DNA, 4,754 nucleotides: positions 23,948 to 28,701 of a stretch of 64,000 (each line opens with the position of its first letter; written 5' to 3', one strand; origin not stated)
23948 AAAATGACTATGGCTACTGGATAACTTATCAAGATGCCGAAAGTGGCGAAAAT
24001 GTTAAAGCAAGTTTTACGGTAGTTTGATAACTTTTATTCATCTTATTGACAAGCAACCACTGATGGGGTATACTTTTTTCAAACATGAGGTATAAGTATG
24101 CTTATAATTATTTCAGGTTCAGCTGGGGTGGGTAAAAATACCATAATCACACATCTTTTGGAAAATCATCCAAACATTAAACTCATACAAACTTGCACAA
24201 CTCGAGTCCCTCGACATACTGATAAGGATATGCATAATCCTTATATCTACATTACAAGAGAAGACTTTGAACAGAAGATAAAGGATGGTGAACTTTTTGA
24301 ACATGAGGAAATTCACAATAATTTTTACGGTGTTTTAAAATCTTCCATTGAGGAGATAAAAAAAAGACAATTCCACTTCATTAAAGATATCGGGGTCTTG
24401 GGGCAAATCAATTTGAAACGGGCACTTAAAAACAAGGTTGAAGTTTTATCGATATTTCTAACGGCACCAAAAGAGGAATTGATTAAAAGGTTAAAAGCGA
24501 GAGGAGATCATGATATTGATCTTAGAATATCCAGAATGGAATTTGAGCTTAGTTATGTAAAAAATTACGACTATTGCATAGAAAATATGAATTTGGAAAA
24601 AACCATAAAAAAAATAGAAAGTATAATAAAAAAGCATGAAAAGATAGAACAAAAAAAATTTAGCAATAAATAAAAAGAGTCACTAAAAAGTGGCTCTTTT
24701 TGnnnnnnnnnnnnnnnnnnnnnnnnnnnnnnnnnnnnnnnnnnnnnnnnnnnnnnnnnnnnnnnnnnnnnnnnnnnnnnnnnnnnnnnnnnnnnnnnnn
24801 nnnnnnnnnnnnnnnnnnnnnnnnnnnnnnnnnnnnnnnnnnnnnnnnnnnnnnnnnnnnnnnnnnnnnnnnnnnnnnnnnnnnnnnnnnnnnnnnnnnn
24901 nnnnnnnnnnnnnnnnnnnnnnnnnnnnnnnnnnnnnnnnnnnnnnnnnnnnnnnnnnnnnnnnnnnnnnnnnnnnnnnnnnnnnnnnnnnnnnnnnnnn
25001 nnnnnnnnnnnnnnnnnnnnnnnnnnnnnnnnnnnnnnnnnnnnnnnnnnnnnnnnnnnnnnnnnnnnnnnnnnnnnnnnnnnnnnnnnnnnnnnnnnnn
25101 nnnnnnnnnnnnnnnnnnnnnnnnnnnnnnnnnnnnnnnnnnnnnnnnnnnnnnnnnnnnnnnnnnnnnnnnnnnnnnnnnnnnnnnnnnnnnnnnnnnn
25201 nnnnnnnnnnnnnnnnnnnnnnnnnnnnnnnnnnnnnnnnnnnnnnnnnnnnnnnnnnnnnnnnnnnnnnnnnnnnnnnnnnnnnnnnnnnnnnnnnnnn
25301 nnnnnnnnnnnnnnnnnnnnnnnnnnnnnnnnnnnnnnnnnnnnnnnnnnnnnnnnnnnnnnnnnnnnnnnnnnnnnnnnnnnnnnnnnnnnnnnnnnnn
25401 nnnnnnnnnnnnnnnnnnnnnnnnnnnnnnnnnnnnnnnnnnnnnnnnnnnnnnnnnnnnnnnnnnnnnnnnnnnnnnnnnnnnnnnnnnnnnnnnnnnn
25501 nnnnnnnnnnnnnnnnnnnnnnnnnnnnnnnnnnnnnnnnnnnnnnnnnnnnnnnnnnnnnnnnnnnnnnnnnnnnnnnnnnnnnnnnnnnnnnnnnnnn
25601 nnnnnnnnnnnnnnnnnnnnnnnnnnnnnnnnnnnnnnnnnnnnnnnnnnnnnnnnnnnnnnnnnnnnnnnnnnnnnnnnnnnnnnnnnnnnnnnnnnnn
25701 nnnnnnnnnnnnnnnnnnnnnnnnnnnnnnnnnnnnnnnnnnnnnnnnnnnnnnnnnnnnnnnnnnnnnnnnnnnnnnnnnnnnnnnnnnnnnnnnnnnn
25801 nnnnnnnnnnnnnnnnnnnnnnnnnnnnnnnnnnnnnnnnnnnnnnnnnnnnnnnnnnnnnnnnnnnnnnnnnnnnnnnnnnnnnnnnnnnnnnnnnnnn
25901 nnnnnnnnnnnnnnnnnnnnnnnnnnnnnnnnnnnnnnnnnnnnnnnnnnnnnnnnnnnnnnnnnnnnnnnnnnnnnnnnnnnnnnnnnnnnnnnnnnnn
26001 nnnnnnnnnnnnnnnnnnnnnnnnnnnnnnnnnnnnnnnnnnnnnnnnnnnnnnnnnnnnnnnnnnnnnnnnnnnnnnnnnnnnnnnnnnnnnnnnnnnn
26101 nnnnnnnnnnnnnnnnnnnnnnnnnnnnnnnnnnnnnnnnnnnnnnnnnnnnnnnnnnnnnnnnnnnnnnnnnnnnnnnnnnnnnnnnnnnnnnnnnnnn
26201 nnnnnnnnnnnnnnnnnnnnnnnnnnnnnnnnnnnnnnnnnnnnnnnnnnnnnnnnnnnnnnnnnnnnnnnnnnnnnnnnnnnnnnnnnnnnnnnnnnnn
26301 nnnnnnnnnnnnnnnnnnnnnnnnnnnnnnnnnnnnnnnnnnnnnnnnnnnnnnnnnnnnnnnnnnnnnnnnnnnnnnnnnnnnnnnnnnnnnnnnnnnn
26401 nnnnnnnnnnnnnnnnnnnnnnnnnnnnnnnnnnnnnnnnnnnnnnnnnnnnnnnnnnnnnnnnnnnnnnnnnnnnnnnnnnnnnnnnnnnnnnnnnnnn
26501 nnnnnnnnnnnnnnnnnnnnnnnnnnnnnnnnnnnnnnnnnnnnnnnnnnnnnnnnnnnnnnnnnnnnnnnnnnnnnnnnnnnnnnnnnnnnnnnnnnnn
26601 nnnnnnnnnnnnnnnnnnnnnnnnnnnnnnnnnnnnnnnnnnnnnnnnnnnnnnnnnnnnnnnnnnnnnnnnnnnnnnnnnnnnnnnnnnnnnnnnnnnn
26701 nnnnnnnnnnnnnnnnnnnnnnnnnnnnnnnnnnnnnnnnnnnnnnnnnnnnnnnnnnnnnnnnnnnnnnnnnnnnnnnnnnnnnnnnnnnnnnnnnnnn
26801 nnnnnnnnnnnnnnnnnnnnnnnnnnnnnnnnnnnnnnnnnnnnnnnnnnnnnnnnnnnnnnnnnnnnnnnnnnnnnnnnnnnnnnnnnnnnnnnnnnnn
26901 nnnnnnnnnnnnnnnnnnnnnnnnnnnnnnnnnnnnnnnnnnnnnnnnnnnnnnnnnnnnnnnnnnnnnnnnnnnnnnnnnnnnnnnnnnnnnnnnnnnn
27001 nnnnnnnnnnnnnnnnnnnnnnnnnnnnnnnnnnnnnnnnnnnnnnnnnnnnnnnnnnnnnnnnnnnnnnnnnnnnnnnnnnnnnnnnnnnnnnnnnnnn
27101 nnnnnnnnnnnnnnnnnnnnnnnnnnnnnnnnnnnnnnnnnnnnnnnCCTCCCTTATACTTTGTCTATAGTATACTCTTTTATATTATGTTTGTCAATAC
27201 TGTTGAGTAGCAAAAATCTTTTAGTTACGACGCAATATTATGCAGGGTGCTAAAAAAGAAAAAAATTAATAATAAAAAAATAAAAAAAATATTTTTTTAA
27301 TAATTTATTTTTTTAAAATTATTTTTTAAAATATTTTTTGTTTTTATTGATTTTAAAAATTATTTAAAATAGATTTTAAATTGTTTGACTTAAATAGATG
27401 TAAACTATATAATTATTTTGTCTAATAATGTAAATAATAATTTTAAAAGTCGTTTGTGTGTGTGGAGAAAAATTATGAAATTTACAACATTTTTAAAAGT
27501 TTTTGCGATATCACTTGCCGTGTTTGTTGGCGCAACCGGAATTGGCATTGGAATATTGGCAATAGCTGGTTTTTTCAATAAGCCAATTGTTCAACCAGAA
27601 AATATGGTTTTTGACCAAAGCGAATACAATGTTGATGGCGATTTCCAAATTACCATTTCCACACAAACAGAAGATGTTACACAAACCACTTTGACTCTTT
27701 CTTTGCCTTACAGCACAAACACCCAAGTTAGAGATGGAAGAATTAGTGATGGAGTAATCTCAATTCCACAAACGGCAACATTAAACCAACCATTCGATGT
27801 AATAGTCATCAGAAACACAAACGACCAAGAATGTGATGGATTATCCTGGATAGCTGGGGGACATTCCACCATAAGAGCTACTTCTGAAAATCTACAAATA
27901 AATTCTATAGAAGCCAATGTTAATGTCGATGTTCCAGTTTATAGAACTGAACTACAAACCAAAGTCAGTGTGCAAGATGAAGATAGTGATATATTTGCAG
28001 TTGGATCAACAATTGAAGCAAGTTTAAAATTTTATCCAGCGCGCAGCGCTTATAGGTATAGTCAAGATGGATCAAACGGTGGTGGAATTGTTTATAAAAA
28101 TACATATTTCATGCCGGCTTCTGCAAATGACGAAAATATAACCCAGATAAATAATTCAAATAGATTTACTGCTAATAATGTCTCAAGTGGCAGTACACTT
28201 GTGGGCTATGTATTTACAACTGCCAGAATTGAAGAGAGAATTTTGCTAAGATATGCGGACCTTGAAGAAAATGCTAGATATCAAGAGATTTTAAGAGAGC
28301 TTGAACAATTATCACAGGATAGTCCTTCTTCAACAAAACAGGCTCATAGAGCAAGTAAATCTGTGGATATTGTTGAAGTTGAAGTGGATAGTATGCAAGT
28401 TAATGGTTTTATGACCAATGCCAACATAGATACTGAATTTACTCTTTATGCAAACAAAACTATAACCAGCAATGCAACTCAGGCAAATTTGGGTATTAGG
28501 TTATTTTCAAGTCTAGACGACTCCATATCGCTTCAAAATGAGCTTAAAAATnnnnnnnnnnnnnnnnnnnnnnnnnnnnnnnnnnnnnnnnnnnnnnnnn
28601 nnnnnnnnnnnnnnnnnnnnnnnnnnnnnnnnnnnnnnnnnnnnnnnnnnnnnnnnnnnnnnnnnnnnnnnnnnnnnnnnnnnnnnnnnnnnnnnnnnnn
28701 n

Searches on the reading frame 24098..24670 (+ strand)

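Call 11: search_protein_families(library=pfam, proteins=[window:24098-24670:+], max_evalue=0.01)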
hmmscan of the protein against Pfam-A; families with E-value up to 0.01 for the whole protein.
window:24098-24670:+ (191 aa): 4 families
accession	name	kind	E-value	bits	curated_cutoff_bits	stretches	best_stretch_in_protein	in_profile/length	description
PF00625.27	Guanylate_kin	-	3.7e-25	89.1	25.2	1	2-179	4-181/182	Guanylate kinase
PF13238.12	AAA_18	-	3.5e-08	34.4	29.4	1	3-142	1-118/128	AAA domain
PF13671.12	AAA_33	-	0.00015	22.5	27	1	2-139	1-122/143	AAA domain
PF01365.27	RYDR_ITPR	-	0.0026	17.7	22.3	1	50-181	61-158/201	RIH domain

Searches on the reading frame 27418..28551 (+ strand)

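Call 76: search_protein_families(library=pfam, proteins=[window:27418-28551:+], max_evalue=0.1)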
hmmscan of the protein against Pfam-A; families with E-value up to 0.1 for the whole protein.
window:27418-28551:+ (378 aa): 1 family
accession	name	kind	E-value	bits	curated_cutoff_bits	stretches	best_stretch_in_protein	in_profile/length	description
PF02224.24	Cytidylate_kin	-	0.069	13.3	26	0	265-328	134-198/211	Cytidylate kinase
